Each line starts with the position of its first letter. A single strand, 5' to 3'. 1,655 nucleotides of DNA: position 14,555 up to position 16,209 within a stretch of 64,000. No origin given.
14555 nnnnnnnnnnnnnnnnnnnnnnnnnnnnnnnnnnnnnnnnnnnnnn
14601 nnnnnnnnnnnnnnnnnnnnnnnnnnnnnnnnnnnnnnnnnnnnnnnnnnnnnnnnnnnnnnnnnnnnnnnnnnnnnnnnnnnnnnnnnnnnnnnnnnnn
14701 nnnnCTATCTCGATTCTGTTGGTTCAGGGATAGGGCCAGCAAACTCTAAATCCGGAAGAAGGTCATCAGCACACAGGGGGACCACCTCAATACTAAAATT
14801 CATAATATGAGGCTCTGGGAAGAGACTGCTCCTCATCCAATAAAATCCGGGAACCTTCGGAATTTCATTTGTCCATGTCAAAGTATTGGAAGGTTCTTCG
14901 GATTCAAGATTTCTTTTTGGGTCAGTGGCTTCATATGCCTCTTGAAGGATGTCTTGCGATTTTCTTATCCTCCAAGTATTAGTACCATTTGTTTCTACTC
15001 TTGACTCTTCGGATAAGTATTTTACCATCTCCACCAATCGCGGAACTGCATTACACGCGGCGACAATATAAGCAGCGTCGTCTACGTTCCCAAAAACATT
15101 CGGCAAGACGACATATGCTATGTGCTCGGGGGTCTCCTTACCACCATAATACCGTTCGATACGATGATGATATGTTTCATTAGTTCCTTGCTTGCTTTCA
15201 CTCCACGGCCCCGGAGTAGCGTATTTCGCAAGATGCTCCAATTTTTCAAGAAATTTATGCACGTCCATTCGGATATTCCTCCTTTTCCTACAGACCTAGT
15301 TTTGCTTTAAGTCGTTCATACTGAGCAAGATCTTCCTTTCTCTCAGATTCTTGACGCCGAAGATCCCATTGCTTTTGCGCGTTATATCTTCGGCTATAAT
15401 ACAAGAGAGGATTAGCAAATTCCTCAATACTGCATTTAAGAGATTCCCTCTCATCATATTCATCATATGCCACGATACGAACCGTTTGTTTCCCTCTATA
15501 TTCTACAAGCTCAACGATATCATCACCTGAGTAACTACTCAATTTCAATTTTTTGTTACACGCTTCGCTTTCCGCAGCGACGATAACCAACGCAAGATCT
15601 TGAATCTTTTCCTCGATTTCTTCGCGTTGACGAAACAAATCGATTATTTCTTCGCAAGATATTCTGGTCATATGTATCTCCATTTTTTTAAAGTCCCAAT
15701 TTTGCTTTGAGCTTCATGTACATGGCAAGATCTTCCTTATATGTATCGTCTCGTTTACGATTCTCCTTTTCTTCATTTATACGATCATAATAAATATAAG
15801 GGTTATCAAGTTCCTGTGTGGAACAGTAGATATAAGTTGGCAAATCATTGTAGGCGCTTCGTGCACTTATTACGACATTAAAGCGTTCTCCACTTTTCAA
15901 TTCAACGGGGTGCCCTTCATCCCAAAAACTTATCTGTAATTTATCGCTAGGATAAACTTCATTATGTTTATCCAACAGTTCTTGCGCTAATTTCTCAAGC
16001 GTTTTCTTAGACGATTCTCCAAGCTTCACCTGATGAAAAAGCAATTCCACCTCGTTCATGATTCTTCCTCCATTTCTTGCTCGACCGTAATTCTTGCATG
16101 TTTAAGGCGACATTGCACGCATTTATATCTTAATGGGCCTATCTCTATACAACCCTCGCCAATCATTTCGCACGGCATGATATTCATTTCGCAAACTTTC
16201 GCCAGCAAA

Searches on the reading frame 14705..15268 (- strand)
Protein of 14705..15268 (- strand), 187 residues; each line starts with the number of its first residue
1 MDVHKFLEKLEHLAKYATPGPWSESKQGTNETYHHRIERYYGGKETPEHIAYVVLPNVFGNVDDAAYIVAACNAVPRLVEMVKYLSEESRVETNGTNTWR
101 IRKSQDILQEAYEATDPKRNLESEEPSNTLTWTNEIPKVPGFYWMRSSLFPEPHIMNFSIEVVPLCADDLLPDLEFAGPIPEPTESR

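Call 32: search_protein_families(library=phrogs, proteins=[window:14705-15268:-], max_evalue=0.01)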
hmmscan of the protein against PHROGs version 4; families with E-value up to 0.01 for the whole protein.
window:14705-15268:- (187 aa): 1 family
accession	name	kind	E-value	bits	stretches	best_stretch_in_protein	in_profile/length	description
phrog_722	-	unknown function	0.0027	18.5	1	17-100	71-141/198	-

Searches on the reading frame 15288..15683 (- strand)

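Call 32: search_protein_families(library=phrogs, proteins=[window:15288-15683:-], max_evalue=0.01)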
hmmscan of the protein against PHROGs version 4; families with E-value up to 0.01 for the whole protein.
window:15288-15683:- (131 aa): 1 family
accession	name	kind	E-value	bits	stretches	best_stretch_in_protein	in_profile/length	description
phrog_23068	-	unknown function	0.0034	18.4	1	49-112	47-110/151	-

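Call 38: search_protein_families(library=pfam, proteins=[window:15288-15683:-], max_evalue=0.1)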
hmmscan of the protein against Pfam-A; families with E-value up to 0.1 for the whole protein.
window:15288-15683:- (131 aa): 1 family
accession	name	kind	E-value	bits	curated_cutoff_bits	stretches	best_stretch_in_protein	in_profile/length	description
PF24144.1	Phage_tudor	-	0.036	14.4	27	1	50-89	16-53/90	Phage tudor domain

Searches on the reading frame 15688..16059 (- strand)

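Call 33: search_protein_families(library=phrogs, proteins=[window:15688-16059:-], max_evalue=0.01)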
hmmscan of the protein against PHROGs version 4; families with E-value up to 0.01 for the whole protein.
window:15688-16059:- (123 aa): 1 family
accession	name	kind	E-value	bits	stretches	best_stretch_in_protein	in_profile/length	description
phrog_371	-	head and packaging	0.0063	16.8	1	12-109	105-207/303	major head protein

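Call 38: search_protein_families(library=pfam, proteins=[window:15688-16059:-], max_evalue=0.1)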
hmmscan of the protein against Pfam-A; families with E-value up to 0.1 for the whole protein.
window:15688-16059:- (123 aa): 1 family
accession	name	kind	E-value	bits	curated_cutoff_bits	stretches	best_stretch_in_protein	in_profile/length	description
PF10407.14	Cytokin_check_N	-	0.092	13.1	22.6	0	17-43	10-37/71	Cdc14 phosphatase binding protein N-terminus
